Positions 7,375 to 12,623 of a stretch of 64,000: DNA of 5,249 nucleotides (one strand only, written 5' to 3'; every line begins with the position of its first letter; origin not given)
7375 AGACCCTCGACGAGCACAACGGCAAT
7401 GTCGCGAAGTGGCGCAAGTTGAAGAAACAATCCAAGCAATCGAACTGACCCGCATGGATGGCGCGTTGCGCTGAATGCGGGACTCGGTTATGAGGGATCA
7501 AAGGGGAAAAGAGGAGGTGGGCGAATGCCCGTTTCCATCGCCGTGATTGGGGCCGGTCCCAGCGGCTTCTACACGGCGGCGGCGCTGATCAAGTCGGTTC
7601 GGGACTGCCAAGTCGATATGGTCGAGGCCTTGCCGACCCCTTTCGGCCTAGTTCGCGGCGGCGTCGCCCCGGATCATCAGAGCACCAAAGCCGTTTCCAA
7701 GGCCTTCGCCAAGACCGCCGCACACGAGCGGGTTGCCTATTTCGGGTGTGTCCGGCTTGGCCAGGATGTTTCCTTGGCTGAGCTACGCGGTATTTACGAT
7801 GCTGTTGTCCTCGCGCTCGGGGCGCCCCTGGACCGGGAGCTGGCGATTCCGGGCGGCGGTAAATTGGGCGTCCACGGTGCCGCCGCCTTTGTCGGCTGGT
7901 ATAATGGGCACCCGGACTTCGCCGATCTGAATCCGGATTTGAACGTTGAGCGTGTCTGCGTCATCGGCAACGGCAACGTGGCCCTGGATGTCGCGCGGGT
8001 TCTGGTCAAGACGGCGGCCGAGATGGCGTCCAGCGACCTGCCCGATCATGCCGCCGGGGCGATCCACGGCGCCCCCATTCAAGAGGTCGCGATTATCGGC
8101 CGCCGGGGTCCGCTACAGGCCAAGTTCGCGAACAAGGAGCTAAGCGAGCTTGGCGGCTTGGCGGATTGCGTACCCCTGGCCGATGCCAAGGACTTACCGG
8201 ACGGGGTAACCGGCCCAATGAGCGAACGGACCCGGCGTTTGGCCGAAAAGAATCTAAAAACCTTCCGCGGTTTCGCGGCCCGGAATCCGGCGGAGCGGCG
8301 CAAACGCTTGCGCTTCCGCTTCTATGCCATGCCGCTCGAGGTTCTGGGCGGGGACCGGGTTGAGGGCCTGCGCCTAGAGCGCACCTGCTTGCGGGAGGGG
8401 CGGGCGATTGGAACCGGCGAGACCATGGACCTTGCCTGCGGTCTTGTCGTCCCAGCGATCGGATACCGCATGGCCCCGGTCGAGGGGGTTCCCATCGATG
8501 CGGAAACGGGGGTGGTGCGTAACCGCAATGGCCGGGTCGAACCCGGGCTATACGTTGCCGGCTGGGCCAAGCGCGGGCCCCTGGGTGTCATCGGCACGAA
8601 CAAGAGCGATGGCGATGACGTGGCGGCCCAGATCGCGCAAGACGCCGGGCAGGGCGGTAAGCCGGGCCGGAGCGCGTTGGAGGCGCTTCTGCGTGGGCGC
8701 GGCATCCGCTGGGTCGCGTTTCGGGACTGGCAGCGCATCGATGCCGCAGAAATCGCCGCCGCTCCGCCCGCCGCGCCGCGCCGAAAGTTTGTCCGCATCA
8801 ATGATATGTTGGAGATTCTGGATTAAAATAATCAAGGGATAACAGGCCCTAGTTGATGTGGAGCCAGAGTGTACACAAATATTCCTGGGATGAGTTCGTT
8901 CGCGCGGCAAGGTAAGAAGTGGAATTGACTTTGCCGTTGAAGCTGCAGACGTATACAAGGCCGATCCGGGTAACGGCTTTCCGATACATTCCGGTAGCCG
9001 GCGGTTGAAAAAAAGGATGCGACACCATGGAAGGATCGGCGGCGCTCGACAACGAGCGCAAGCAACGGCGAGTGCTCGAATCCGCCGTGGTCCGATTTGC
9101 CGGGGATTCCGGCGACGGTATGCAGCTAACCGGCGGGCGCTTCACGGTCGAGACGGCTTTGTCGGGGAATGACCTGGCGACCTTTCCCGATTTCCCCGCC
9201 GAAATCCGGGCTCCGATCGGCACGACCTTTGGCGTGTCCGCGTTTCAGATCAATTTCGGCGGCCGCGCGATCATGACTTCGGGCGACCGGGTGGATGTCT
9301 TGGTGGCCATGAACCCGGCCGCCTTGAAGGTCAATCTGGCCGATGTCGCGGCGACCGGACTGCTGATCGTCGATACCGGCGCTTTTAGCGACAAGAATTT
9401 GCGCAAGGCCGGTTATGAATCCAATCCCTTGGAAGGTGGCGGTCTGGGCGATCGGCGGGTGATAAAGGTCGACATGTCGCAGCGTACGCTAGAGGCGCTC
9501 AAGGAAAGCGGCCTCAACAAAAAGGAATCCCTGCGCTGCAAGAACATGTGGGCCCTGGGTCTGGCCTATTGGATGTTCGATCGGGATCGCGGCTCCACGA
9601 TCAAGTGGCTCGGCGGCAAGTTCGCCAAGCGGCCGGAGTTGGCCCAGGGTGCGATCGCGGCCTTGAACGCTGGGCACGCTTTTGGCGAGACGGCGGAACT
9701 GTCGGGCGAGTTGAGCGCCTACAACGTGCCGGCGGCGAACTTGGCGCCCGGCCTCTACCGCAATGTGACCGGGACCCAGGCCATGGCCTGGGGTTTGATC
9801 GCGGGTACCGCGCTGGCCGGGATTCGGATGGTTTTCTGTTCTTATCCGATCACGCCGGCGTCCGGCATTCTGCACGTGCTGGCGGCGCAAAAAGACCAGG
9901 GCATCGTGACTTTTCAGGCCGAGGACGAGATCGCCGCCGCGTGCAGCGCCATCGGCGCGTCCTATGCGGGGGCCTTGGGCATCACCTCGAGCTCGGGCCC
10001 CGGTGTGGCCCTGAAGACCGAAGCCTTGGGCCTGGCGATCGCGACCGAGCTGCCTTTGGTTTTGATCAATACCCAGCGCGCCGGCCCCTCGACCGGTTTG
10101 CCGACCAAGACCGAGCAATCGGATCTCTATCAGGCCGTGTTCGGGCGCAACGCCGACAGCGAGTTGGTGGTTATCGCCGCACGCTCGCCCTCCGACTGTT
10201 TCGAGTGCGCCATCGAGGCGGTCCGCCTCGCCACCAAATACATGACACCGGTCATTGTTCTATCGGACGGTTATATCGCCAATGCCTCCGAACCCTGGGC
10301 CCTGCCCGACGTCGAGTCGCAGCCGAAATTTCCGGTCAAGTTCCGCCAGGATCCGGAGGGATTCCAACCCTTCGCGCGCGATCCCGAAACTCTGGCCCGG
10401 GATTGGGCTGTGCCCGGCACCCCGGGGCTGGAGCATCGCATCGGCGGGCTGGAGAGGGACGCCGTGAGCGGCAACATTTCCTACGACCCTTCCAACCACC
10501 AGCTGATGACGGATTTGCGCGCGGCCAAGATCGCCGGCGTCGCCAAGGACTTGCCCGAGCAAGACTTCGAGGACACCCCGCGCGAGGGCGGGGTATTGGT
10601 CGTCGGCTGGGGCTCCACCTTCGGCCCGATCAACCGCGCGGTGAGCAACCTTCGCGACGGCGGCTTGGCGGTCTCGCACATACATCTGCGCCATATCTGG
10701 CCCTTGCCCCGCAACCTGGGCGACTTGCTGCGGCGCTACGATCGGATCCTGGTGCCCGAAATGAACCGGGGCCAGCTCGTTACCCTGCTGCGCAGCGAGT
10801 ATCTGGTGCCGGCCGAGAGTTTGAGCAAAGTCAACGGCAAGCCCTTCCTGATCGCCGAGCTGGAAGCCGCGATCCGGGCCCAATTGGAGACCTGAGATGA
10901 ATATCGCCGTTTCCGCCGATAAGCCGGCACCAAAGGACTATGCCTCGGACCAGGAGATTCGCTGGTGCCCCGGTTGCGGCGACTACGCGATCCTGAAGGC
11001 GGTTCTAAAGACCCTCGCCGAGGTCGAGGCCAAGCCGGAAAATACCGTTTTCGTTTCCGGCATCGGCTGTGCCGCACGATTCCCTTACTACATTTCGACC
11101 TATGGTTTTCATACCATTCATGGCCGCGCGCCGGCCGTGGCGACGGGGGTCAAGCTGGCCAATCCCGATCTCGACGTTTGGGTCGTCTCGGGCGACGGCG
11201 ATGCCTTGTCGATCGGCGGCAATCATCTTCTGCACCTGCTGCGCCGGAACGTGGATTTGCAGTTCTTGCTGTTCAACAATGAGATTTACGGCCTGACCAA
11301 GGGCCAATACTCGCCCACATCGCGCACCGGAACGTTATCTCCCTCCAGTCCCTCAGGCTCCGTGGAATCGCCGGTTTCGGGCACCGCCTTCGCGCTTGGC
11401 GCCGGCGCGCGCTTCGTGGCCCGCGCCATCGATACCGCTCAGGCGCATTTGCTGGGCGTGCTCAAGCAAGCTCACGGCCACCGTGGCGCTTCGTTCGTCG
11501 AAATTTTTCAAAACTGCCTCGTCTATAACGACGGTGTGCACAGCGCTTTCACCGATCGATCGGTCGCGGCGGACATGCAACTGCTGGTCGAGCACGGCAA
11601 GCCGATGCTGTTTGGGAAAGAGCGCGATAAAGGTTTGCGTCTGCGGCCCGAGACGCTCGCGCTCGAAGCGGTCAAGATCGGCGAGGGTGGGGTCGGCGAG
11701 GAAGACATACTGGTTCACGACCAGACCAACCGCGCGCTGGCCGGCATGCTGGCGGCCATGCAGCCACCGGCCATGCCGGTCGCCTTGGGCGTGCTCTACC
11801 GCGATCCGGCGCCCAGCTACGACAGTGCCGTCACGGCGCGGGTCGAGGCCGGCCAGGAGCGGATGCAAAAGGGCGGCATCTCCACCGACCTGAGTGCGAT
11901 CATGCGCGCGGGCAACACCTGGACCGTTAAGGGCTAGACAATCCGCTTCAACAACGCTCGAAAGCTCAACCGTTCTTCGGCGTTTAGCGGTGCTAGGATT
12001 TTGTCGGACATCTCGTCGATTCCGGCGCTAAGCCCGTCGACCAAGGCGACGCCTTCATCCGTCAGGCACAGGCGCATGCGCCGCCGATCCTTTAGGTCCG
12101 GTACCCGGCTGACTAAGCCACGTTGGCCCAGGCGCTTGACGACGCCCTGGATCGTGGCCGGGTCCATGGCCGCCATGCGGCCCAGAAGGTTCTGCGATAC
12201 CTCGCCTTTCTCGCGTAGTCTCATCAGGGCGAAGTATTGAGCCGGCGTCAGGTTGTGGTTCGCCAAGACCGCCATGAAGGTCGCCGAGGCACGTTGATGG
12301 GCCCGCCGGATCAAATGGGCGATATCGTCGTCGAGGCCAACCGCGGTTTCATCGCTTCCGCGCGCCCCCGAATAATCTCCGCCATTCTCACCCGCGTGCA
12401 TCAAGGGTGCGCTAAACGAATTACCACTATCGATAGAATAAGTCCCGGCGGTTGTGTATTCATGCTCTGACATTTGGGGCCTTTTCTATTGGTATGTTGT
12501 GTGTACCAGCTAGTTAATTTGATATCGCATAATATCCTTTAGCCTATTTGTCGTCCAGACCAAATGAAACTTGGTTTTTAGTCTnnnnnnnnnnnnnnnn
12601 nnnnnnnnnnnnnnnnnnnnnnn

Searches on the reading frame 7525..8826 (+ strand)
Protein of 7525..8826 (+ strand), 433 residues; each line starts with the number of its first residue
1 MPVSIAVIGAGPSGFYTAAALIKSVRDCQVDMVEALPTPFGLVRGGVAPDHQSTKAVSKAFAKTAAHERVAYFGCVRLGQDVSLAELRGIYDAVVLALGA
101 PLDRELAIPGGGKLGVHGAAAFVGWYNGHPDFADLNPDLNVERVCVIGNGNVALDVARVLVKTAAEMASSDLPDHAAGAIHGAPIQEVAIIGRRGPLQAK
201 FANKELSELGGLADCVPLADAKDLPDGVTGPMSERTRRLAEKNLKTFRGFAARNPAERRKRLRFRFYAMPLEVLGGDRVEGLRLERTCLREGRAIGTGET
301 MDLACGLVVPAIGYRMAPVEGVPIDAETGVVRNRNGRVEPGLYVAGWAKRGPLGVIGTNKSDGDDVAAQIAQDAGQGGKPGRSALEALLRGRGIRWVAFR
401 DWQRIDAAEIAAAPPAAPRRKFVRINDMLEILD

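Call 53: search_protein_families(library=pfam, proteins=[window:7525-8826:+], max_evalue=0.001)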
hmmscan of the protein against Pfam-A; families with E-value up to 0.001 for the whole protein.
window:7525-8826:+ (433 aa): 3 families
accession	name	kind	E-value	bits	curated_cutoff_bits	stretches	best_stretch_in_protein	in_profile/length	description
PF07992.20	Pyr_redox_2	-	1.3e-11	44.9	26.1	1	4-195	2-175/291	Pyridine nucleotide-disulphide oxidoreductase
PF13450.12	NAD_binding_8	-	0.0001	23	21.9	1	7-51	1-43/68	NAD(P)-binding Rossmann-like domain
PF13454.12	NAD_binding_9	-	0.00018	21.9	21.8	1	6-53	1-46/155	FAD-NAD(P)-binding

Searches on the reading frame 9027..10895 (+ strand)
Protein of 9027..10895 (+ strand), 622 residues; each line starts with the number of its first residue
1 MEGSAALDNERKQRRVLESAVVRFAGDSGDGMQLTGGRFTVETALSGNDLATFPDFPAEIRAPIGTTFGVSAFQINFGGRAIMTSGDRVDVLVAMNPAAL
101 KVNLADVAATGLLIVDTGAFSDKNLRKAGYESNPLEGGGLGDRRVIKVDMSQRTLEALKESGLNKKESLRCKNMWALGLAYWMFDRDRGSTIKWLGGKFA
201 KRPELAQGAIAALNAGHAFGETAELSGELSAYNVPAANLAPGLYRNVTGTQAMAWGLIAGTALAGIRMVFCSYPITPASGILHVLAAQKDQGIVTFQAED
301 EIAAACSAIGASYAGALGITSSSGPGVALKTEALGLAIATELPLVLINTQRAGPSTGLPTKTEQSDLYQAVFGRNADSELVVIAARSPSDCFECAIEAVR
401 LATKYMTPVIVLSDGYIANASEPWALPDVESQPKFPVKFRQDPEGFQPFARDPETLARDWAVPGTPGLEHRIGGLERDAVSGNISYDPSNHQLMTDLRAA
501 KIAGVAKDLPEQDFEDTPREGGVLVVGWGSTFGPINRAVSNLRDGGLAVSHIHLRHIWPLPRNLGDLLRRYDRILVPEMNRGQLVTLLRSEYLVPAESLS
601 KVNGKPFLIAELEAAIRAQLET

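Call 53: search_protein_families(library=pfam, proteins=[window:9027-10895:+], max_evalue=0.001)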
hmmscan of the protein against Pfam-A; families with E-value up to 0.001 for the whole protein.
window:9027-10895:+ (622 aa): 3 families
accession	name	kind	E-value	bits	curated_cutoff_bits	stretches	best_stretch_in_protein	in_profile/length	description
PF01855.24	POR_N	-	1.9e-54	185.3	27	1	268-477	9-218/231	Pyruvate flavodoxin/ferredoxin oxidoreductase, thiamine diP-bdg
PF01558.24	POR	-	7.2e-21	75.5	27.4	1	29-217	2-172/173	Pyruvate ferredoxin/flavodoxin oxidoreductase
PF17147.9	PFOR_II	-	1.2e-06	29.2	27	1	523-587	3-73/102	Pyruvate:ferredoxin oxidoreductase core domain II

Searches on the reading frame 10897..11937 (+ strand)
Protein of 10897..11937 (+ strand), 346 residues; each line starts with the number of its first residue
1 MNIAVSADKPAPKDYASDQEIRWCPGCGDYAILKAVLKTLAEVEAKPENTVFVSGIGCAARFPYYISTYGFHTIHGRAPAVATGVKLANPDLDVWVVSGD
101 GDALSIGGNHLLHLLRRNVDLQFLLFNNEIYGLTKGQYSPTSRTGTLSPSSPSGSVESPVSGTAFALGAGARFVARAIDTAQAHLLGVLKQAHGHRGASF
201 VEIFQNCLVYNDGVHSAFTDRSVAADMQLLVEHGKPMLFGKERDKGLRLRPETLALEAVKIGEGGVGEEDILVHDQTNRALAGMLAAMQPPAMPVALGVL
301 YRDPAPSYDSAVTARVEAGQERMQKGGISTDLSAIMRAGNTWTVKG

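Call 53: search_protein_families(library=pfam, proteins=[window:10897-11937:+], max_evalue=0.001)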
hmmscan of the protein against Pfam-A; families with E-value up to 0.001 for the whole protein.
window:10897-11937:+ (346 aa): 1 family
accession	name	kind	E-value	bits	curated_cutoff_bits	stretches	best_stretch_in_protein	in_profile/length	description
PF02775.26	TPP_enzyme_C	-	4e-28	98.6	21.9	1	59-203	5-151/151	Thiamine pyrophosphate enzyme, C-terminal TPP binding domain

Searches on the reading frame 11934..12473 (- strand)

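Call 53: search_protein_families(library=pfam, proteins=[window:11934-12473:-], max_evalue=0.001)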
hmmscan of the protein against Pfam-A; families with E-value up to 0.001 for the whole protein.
window:11934-12473:- (179 aa): 5 families
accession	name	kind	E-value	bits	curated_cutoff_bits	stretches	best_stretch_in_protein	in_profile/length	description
PF01047.28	MarR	-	9.1e-12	45.1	24.6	1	75-132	1-58/59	MarR family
PF12802.13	MarR_2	-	2.4e-10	40.8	27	1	73-132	1-61/61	MarR family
PF22381.2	Staph_reg_Sar_Rot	-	6.8e-06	26.5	27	1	68-147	5-84/85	Transcriptional regulator SarA/Rot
PF21863.2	HTH_67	-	1.8e-05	25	27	1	67-178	160-257/268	Helix-turn-helix family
PF13463.12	HTH_27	-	3.8e-05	24.3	22.2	1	75-141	1-68/68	Winged helix DNA-binding domain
